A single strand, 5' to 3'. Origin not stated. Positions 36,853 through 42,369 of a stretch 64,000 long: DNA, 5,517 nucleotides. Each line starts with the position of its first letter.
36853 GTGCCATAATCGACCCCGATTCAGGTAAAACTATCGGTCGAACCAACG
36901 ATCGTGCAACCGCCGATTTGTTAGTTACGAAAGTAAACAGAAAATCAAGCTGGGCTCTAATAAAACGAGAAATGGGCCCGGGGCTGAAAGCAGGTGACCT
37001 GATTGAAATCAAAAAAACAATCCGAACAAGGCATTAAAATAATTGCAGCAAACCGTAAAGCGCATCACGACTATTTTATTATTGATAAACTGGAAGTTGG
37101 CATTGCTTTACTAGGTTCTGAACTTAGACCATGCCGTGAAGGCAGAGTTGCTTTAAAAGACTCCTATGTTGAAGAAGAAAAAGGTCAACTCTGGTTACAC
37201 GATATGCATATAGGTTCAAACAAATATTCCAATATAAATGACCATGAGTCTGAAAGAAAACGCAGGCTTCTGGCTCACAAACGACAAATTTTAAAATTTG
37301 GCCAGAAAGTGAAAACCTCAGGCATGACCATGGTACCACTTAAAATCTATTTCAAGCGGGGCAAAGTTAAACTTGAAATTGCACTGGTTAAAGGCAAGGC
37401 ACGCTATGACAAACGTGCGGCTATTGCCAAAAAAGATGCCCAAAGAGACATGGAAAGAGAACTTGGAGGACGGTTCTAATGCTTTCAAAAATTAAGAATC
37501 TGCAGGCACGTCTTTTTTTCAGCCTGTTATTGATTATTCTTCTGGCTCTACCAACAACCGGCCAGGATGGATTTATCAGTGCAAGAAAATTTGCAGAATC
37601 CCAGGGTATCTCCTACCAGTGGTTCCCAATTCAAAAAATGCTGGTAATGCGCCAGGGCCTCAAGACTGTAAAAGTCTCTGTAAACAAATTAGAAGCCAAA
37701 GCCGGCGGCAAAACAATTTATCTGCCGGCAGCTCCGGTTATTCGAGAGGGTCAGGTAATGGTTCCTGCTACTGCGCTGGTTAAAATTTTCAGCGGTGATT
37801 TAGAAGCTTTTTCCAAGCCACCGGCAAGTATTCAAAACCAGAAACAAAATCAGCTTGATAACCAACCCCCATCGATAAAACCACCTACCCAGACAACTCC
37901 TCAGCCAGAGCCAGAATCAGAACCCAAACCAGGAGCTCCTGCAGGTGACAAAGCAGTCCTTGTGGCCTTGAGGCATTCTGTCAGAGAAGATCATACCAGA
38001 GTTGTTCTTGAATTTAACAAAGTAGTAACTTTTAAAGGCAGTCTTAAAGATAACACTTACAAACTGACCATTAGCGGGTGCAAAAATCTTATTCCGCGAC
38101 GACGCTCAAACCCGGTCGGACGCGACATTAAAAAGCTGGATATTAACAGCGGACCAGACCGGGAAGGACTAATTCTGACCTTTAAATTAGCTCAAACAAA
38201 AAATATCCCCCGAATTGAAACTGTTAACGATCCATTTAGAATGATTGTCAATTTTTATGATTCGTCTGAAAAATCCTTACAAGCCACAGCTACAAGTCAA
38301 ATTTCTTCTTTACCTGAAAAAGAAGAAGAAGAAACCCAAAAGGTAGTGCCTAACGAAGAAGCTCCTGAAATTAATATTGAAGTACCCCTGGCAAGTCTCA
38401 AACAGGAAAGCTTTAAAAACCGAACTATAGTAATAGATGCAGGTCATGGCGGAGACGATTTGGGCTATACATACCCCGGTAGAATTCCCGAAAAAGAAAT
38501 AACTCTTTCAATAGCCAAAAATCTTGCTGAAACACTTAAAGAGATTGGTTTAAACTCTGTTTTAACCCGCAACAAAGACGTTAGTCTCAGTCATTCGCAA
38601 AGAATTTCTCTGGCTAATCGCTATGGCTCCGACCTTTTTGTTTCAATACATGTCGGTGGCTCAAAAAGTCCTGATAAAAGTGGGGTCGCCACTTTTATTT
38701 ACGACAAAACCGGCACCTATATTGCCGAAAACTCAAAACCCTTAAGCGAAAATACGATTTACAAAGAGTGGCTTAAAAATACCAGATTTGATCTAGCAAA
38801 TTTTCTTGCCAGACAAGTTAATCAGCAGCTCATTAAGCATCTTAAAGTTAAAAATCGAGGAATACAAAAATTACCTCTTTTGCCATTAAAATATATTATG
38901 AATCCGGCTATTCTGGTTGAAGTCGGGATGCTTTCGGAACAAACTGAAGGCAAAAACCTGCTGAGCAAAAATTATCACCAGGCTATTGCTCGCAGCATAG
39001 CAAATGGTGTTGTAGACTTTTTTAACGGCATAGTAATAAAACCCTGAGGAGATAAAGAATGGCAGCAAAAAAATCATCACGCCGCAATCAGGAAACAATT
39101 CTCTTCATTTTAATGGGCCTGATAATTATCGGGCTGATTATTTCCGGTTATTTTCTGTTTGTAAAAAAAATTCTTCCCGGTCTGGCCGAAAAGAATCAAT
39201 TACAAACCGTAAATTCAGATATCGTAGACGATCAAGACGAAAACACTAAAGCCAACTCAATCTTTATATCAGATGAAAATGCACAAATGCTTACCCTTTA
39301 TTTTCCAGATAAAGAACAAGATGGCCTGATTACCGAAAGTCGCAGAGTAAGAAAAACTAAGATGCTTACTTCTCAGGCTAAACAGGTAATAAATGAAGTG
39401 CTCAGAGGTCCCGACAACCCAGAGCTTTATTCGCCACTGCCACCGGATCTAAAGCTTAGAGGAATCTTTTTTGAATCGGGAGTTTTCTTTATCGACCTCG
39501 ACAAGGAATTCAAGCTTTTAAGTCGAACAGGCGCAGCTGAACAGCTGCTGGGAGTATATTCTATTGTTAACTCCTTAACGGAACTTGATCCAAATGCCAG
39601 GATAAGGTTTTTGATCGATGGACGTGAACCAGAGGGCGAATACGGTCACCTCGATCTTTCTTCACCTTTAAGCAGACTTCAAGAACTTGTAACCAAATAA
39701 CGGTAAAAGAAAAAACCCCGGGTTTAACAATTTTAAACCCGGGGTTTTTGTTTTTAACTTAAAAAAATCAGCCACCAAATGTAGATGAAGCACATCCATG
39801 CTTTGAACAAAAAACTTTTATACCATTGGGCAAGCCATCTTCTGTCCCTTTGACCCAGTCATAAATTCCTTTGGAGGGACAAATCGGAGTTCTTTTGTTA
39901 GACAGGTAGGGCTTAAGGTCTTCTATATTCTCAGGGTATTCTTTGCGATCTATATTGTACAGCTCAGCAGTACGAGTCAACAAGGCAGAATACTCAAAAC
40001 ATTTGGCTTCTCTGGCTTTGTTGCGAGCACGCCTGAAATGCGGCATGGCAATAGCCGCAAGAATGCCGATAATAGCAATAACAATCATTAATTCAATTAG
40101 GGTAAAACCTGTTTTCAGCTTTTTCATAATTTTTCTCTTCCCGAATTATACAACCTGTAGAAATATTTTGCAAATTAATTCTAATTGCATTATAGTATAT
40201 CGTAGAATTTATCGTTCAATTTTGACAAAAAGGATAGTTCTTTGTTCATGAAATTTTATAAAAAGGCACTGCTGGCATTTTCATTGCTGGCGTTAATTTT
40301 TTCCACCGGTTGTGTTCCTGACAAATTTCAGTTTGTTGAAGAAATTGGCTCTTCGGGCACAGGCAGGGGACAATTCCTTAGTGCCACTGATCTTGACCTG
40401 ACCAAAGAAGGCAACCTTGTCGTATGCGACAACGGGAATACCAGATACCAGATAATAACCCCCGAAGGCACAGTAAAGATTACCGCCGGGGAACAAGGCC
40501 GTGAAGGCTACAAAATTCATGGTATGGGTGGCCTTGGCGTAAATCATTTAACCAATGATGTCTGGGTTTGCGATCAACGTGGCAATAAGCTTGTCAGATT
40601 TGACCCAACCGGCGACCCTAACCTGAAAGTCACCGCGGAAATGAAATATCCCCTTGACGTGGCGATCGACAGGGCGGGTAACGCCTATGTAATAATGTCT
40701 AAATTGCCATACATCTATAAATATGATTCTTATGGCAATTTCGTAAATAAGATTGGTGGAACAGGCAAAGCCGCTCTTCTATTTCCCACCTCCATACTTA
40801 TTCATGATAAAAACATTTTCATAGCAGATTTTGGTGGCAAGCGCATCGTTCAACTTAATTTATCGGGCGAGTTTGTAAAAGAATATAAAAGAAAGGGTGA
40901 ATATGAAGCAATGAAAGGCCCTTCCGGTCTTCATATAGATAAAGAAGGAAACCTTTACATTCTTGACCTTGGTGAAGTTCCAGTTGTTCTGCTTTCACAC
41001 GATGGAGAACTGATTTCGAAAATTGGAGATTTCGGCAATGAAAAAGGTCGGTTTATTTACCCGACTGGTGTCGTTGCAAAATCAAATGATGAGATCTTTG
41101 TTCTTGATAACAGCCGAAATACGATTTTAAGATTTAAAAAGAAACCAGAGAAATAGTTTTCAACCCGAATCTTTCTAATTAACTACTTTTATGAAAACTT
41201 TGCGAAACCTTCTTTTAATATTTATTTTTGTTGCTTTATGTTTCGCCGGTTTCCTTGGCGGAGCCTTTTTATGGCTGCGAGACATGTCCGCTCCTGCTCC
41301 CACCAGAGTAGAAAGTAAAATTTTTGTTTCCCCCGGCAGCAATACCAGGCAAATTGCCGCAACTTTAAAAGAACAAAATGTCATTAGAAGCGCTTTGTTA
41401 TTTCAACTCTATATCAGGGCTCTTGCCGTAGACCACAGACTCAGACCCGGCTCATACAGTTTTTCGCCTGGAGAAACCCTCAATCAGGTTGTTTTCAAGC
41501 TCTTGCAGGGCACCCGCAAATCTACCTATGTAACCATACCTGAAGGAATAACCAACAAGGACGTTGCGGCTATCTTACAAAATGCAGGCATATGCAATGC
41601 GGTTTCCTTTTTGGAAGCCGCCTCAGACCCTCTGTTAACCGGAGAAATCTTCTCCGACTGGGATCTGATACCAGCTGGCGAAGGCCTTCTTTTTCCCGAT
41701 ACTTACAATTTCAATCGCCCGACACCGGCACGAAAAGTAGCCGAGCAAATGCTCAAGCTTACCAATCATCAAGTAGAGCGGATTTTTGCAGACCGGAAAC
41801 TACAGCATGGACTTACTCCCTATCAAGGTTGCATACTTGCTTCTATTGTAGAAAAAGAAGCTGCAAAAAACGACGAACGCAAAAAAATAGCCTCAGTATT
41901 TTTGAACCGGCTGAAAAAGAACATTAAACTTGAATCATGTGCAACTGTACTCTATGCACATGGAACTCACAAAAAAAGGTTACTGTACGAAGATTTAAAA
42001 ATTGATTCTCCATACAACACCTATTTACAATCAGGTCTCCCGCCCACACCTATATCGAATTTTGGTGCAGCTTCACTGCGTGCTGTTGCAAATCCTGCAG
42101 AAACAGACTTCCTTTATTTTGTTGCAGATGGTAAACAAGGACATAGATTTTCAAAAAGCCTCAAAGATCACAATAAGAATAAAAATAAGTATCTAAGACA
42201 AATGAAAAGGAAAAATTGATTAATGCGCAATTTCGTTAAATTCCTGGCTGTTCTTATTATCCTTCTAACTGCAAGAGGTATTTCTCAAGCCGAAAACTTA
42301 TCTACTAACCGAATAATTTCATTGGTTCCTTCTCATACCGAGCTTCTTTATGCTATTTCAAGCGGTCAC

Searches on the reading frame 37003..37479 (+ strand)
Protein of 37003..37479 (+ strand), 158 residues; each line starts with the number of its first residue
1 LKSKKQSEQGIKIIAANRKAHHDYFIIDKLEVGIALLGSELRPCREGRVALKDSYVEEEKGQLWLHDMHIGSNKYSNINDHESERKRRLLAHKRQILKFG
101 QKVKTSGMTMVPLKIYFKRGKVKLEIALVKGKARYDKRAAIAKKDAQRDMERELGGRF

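Call 8: search_protein_families(library=pfam, proteins=[window:37003-37479:+], max_evalue=0.00001)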
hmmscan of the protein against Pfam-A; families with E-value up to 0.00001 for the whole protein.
window:37003-37479:+ (158 aa): 1 family
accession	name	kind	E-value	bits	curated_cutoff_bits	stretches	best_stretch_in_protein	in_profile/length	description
PF01668.23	SmpB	-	2.4e-51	173.9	27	1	14-154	1-141/143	SmpB protein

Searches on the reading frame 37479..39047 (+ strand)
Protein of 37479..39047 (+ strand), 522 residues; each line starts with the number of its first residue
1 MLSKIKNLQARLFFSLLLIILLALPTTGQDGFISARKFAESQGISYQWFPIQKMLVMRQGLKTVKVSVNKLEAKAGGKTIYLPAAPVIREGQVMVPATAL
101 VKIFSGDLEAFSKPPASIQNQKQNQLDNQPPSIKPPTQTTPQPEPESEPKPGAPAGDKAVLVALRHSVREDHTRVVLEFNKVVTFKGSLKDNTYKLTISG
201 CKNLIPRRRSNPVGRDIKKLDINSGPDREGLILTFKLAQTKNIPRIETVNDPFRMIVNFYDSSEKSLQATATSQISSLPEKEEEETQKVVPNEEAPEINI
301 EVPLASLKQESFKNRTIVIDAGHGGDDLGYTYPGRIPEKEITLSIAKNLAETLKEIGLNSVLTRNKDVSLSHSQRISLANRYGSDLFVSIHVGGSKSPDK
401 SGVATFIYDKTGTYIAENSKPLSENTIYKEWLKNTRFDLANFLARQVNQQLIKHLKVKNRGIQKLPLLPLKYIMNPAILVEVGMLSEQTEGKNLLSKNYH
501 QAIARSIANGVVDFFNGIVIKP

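Call 8: search_protein_families(library=pfam, proteins=[window:37479-39047:+], max_evalue=0.00001)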
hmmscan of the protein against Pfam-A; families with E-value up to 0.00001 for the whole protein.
window:37479-39047:+ (522 aa): 2 families
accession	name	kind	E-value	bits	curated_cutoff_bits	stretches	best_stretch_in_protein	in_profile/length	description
PF01520.23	Amidase_3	-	1.1e-40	139.9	27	1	317-511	1-172/174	N-acetylmuramoyl-L-alanine amidase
PF07833.16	Cu_amine_oxidN1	-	6e-11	42.7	24.2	1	32-105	21-94/108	Copper amine oxidase N-terminal domain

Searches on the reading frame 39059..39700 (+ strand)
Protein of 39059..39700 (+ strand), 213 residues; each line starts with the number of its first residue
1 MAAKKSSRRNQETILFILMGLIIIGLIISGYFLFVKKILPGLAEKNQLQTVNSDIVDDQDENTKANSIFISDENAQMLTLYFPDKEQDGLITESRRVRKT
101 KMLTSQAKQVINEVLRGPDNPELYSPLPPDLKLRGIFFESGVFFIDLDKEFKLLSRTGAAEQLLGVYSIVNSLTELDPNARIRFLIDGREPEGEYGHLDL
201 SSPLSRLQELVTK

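Call 8: search_protein_families(library=pfam, proteins=[window:39059-39700:+], max_evalue=0.00001)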
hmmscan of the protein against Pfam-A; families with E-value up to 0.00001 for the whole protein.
window:39059-39700:+ (213 aa): 1 family
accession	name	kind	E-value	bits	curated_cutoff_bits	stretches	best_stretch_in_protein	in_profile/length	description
PF10646.14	Germane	-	4.3e-21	76.1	23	1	79-190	1-115/117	Sporulation and spore germination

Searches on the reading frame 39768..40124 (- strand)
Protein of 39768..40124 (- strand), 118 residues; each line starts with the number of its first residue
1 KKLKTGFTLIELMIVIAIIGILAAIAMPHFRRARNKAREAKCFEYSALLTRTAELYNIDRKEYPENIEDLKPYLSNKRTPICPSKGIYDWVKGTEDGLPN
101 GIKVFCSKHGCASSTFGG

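Call 75: search_protein_families(library=pfam, proteins=[window:39768-40124:-], max_evalue=10)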
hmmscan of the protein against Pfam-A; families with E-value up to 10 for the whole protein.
window:39768-40124:- (118 aa): 2 families
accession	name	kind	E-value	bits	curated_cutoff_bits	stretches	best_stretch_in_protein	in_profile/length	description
PF07963.17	N_methyl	-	3.7e-09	36.2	21.2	1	4-27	4-27/27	Prokaryotic N-terminal methylation motif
PF12648.12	TcpE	-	0.23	12.4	29.9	1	3-79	20-93/100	TcpE family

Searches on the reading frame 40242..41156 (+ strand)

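Call 8: search_protein_families(library=pfam, proteins=[window:40242-41156:+], max_evalue=0.00001)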
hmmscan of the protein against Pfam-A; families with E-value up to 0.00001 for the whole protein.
window:40242-41156:+ (304 aa): 3 families
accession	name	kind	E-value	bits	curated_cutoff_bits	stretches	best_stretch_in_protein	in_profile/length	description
PF01436.27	NHL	-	2.8e-15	55.9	20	0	273-298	3-28/28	NHL repeat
PF17170.10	DUF5128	-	2.5e-09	37.2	22.9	0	156-216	64-129/321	6-bladed beta-propeller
PF22701.2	Mala_s_1-like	-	4.1e-06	27.1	27.5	0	138-241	91-193/195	Mal s 1 allergenic protein-like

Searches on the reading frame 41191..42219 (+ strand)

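Call 8: search_protein_families(library=pfam, proteins=[window:41191-42219:+], max_evalue=0.00001)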
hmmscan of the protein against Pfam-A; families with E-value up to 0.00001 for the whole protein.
window:41191-42219:+ (342 aa): 1 family
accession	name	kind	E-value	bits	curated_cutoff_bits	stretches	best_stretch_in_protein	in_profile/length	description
PF02618.21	YceG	-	5.4e-86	288.9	32.4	1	46-333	3-275/275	YceG-like family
